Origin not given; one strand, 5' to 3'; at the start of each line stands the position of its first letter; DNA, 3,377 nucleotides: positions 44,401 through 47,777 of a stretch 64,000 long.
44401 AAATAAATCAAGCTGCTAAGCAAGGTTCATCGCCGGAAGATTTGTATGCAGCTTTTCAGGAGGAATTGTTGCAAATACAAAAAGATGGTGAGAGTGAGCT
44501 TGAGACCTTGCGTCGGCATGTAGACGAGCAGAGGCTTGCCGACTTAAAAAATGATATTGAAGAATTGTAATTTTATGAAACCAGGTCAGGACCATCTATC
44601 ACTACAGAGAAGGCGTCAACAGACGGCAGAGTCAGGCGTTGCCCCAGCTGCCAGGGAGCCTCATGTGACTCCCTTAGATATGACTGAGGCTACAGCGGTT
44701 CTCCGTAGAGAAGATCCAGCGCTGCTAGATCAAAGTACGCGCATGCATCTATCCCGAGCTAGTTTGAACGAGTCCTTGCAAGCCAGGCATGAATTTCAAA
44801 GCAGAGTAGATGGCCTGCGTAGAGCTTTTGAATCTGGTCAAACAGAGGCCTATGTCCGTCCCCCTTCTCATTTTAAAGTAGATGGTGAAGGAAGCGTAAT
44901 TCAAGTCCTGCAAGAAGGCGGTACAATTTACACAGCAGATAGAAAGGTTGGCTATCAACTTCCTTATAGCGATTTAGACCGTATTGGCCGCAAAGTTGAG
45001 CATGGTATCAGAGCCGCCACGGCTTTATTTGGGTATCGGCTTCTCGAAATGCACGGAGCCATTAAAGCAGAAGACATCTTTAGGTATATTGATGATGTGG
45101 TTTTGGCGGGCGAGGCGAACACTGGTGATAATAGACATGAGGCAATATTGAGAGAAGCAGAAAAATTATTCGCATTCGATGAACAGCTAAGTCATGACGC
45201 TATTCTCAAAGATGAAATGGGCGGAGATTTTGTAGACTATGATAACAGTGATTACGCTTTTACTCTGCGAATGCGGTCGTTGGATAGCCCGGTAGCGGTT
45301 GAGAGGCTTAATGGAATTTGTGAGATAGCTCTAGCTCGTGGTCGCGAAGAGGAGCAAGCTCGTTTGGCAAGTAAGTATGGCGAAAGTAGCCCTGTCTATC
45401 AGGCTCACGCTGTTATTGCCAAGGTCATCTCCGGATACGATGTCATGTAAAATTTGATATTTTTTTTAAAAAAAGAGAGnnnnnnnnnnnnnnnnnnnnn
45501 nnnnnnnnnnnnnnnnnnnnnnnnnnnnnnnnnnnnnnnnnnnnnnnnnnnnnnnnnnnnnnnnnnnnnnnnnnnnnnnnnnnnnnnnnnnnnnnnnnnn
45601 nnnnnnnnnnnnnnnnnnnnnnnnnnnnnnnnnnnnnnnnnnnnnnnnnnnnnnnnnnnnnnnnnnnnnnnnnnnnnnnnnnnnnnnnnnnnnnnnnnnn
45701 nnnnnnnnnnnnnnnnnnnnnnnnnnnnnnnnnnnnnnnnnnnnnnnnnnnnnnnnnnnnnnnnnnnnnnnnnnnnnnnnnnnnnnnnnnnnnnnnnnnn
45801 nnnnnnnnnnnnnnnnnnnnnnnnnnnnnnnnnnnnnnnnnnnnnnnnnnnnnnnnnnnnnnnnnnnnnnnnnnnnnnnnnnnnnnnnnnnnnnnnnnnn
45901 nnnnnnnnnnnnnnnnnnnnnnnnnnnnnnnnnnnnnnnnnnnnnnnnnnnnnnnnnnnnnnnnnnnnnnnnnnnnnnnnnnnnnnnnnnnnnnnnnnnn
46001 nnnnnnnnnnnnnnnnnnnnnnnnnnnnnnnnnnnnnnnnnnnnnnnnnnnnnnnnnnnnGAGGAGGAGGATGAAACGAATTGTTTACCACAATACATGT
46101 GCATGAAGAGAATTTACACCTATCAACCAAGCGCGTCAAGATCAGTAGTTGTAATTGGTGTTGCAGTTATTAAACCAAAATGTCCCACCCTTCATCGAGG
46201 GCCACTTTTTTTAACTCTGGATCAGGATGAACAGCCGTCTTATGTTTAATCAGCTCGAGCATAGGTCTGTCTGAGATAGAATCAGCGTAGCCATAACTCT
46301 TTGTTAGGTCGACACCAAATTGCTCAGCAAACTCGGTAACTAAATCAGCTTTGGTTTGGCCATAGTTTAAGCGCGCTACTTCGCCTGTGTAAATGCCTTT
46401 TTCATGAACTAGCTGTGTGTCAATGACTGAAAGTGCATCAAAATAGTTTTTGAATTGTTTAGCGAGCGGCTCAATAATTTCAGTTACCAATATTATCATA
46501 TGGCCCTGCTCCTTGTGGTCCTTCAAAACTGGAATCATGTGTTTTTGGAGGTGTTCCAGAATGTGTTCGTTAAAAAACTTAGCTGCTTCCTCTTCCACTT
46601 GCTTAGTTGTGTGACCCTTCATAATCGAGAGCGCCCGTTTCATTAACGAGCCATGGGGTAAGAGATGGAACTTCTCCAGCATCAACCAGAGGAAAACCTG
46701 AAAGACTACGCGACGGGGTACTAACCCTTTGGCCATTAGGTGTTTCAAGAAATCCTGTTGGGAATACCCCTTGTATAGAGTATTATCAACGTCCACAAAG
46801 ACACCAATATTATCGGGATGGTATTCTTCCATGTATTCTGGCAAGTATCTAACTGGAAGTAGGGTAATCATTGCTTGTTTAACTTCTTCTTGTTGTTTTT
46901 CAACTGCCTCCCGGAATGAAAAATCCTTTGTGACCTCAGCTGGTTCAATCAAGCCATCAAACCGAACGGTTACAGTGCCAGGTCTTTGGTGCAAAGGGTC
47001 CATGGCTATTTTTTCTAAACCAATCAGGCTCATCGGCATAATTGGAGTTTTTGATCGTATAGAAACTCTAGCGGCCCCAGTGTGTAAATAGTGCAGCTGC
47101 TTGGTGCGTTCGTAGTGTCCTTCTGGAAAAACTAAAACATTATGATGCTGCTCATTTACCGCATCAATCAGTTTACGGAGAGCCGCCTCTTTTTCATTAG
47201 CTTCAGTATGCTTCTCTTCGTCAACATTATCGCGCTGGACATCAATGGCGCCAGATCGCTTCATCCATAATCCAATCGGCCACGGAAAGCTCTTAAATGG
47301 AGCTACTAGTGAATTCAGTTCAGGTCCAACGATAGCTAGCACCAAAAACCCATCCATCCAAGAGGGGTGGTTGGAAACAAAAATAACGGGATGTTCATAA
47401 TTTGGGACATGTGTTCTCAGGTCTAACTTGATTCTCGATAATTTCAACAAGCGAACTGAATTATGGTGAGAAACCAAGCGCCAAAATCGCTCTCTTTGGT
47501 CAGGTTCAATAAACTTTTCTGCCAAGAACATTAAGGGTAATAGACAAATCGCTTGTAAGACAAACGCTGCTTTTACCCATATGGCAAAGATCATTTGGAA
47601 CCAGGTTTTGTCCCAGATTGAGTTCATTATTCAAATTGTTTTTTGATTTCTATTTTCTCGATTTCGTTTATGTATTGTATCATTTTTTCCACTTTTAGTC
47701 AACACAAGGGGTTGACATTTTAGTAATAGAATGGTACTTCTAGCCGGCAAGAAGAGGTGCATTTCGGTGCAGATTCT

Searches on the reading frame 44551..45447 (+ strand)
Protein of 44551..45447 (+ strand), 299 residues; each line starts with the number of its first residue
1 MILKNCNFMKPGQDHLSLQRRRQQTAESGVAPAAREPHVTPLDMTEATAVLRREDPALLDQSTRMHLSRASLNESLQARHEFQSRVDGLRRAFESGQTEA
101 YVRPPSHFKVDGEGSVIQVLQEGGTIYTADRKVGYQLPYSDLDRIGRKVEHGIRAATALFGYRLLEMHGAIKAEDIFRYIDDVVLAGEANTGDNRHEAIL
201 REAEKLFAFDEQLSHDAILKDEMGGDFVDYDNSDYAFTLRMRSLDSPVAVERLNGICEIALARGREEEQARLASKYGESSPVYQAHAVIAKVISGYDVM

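Call 3: search_protein_families(library=pfam, proteins=[window:44551-45447:+], max_evalue=0.1)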
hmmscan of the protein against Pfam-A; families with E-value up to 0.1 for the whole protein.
window:44551-45447:+ (299 aa): 0 families

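Call 6: search_protein_families(library=padloc, proteins=[window:44551-45447:+], max_evalue=0.1)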
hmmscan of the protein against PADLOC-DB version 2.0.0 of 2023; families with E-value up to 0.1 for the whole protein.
window:44551-45447:+ (299 aa): 1 family
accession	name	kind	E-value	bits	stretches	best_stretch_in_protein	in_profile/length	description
PDLC01607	RT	-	0.06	11.6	1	89-205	49-133/161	"CAS-I,CAS-II,CAS-III,CAS-IV,CAS-V,CAS-VI; acquisition_associated"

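Call 17: search_protein_families(library=ncbifam, proteins=[window:44551-45447:+], max_evalue=0.1)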
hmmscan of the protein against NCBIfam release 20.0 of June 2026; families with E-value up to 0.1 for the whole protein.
window:44551-45447:+ (299 aa): 0 families

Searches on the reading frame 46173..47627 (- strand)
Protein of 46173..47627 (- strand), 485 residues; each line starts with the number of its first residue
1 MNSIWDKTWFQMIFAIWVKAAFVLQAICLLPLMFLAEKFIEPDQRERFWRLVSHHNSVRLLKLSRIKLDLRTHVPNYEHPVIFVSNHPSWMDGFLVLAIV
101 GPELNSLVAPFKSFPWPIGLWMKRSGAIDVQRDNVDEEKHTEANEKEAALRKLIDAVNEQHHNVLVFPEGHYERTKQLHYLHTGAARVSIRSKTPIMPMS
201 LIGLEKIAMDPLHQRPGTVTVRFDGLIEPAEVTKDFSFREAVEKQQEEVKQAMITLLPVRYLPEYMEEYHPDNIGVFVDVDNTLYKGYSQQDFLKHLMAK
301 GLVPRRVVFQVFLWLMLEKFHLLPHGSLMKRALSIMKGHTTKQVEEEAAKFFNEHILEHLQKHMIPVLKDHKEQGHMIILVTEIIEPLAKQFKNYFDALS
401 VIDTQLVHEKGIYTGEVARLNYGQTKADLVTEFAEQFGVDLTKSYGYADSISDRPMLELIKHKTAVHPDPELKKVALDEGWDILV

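Call 3: search_protein_families(library=pfam, proteins=[window:46173-47627:-], max_evalue=0.1)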
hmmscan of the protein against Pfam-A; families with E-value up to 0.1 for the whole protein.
window:46173-47627:- (485 aa): 3 families
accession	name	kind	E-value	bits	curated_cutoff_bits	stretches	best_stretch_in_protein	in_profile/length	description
PF12710.13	HAD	-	2.2e-25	90.7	27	1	276-458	1-189/189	haloacid dehalogenase-like hydrolase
PF01553.26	Acyltransferase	-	3.4e-16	59.7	23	1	71-201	7-131/132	Acyltransferase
PF24694.1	LNS2_PITM1-3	-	0.024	15.1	27.7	1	362-452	24-108/124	PITM 1-3, LNS2 domain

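Call 6: search_protein_families(library=padloc, proteins=[window:46173-47627:-], max_evalue=0.1)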
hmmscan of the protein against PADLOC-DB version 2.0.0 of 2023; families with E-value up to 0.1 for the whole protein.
window:46173-47627:- (485 aa): 0 families
